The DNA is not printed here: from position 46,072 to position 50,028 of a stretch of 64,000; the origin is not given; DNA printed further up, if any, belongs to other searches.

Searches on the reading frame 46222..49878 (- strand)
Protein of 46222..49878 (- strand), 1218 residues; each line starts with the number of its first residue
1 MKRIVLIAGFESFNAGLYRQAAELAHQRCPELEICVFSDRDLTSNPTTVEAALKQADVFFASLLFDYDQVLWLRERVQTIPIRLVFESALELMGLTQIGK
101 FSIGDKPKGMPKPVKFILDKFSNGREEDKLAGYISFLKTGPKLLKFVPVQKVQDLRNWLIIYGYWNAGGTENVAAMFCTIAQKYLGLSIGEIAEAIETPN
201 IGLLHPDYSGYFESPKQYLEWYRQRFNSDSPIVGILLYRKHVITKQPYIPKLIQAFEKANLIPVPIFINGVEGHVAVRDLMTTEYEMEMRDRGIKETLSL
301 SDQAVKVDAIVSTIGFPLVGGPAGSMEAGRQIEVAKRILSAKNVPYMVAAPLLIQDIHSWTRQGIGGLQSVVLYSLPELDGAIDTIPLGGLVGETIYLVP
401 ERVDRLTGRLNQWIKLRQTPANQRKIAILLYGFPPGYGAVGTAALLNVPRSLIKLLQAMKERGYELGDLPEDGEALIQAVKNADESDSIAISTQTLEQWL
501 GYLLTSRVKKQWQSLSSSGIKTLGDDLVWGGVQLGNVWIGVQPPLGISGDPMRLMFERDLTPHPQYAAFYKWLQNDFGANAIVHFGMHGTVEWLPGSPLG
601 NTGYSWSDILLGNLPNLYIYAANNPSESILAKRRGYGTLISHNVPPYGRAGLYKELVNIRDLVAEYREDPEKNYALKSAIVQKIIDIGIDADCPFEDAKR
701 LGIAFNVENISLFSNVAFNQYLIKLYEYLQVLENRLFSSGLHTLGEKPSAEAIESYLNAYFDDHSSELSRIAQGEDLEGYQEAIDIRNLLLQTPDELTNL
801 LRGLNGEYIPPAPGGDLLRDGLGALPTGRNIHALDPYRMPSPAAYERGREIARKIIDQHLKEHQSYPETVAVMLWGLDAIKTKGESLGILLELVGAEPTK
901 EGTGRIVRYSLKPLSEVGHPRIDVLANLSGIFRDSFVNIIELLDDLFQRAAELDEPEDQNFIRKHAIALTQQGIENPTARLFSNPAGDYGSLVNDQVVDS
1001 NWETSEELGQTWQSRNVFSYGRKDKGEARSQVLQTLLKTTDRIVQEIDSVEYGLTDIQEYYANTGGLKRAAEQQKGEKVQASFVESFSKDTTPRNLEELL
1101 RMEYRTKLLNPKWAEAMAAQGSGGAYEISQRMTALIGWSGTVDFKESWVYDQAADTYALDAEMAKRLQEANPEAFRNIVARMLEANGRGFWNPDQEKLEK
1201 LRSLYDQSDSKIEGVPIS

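Call 65: search_protein_families(library=pfam, proteins=[window:46222-49878:-], max_evalue=0.00001)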
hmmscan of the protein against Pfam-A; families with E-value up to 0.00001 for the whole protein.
window:46222-49878:- (1218 aa): 2 families
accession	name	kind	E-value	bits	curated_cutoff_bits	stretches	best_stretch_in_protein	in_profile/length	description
PF02514.21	CobN-Mg_chel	-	0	1085.3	24.5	2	163-768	2-608/1090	CobN/Magnesium Chelatase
PF11965.13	DUF3479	-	1.8e-50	171.6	27.4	1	3-159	1-159/159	Domain of unknown function (DUF3479)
